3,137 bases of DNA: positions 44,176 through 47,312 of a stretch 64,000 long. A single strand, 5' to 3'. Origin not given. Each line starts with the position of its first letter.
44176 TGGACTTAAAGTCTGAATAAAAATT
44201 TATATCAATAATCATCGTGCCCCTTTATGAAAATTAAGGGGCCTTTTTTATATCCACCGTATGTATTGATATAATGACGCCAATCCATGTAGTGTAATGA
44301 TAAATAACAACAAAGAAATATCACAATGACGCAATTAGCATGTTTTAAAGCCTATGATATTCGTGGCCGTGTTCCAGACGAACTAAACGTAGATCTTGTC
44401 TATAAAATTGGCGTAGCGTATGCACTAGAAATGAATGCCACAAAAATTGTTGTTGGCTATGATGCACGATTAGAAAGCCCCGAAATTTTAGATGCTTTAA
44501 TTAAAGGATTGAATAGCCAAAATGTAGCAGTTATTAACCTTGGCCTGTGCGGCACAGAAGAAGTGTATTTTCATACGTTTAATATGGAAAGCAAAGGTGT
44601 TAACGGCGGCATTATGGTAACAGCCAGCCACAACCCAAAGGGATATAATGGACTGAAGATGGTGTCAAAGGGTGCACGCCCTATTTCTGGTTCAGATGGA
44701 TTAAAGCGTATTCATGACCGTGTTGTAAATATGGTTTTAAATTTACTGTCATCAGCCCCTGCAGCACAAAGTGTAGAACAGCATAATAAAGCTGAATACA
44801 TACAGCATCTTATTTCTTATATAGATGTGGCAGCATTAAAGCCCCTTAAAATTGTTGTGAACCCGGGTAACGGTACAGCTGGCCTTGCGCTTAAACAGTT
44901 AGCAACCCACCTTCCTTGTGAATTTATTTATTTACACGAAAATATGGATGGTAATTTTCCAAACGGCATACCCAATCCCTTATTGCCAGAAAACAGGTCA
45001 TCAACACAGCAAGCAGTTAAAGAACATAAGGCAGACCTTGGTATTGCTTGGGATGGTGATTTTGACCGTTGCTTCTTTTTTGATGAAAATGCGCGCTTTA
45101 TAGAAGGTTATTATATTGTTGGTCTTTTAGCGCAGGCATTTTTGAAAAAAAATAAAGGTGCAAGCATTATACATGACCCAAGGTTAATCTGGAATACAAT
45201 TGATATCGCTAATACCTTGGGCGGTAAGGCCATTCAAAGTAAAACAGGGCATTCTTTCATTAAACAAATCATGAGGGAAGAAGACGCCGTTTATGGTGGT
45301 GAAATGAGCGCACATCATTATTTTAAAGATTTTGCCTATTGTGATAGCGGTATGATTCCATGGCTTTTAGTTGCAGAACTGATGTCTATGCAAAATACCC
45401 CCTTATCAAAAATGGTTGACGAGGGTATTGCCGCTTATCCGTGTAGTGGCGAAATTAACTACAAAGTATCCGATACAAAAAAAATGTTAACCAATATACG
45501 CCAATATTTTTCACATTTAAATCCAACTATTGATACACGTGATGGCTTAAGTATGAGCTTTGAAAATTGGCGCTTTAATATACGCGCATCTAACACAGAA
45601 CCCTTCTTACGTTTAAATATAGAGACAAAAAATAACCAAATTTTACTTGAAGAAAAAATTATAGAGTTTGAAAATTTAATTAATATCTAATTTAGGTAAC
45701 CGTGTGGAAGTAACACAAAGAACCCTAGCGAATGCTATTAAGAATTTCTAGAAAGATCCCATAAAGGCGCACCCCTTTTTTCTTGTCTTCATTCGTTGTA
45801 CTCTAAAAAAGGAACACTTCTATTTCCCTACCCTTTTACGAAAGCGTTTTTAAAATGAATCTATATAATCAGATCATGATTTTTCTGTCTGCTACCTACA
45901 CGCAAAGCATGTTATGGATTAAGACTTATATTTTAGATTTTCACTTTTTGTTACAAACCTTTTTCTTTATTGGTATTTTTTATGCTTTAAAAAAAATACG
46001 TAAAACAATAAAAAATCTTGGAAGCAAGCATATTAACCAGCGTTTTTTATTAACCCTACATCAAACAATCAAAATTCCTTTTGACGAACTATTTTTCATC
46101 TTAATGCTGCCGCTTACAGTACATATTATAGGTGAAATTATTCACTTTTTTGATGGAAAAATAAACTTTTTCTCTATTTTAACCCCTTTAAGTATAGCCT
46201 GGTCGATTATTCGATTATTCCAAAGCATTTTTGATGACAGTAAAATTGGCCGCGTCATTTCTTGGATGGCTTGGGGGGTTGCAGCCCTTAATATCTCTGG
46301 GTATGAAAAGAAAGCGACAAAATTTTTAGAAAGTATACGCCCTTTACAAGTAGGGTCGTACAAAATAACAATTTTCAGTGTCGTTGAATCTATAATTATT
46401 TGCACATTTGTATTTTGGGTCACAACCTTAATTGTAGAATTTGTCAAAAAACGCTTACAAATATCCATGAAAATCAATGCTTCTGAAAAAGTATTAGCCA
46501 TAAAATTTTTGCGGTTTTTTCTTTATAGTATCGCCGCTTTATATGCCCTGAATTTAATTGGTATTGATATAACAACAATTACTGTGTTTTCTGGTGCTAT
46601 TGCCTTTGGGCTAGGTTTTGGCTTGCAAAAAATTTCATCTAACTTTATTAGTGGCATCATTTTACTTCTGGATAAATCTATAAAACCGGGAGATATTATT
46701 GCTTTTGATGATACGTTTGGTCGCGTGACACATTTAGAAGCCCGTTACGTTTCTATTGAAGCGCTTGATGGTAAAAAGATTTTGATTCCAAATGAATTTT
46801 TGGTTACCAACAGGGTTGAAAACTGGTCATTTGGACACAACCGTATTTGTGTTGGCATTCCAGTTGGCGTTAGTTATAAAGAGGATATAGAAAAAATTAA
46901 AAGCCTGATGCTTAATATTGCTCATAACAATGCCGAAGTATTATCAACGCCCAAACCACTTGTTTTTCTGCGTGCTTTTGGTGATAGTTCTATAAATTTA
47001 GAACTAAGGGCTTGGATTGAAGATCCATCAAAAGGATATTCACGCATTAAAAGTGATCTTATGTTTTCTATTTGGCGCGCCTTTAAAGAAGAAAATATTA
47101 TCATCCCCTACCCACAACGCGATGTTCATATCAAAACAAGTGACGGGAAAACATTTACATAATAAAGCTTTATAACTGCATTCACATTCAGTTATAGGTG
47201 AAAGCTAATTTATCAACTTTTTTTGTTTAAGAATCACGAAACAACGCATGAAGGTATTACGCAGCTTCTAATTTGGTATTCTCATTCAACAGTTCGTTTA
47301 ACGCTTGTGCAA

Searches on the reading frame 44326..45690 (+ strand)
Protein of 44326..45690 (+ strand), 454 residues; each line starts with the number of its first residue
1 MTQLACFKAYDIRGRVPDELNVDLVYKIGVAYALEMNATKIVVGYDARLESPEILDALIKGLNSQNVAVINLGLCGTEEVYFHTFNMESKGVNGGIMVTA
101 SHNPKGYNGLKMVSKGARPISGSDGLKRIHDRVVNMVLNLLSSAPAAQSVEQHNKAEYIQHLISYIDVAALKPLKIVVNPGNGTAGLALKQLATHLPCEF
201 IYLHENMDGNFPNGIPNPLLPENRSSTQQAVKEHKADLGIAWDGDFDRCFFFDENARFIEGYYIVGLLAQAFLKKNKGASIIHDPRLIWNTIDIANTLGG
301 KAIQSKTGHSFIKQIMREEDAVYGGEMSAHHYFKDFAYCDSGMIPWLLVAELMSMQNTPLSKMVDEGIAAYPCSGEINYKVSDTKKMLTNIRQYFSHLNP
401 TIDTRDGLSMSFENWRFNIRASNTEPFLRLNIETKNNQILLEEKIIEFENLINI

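Call 47: search_protein_families(library=pfam, proteins=[window:44326-45690:+], max_evalue=0.00001)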
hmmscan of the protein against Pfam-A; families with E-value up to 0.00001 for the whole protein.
window:44326-45690:+ (454 aa): 4 families
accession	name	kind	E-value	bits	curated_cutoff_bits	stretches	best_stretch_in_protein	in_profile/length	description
PF02878.22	PGM_PMM_I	-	8.4e-33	113.4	22.5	1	7-130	4-128/138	Phosphoglucomutase/phosphomannomutase, alpha/beta/alpha domain I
PF02880.22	PGM_PMM_III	-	4.3e-27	95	20.7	1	261-370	2-114/115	Phosphoglucomutase/phosphomannomutase, alpha/beta/alpha domain III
PF02879.22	PGM_PMM_II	-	1.8e-24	86.7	29.3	1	157-255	2-102/103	Phosphoglucomutase/phosphomannomutase, alpha/beta/alpha domain II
PF00408.26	PGM_PMM_IV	-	4.8e-07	30.2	23.1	1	376-438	1-56/68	Phosphoglucomutase/phosphomannomutase, C-terminal domain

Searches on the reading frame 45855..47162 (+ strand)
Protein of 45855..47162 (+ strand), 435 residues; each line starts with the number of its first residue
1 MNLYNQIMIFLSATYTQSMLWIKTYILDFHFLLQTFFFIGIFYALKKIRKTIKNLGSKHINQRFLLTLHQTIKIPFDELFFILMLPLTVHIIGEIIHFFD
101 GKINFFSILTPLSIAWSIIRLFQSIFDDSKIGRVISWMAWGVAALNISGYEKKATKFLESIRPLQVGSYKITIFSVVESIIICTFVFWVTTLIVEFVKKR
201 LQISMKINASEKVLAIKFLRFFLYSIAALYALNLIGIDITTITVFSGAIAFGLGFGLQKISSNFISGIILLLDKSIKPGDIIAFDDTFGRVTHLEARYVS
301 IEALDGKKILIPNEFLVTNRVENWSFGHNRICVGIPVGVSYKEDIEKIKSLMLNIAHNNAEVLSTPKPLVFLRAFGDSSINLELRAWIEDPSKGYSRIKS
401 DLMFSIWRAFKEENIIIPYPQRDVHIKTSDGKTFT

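Call 47: search_protein_families(library=pfam, proteins=[window:45855-47162:+], max_evalue=0.00001)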
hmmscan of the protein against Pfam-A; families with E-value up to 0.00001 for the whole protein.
window:45855-47162:+ (435 aa): 3 families
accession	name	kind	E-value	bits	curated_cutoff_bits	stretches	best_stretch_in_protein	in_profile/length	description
PF00924.24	MS_channel_2nd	-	1.2e-17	64.1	20.2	1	261-325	3-67/68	Mechanosensitive ion channel, beta-domain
PF21082.3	MS_channel_3rd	-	1.9e-17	63.9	21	1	334-417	2-88/88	Mechanosensitive ion channel MscS, C-terminal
PF21088.3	MS_channel_1st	-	1.7e-06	28.3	23.1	1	217-258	1-42/42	Mechanosensitive ion channel, transmembrane helices 2/3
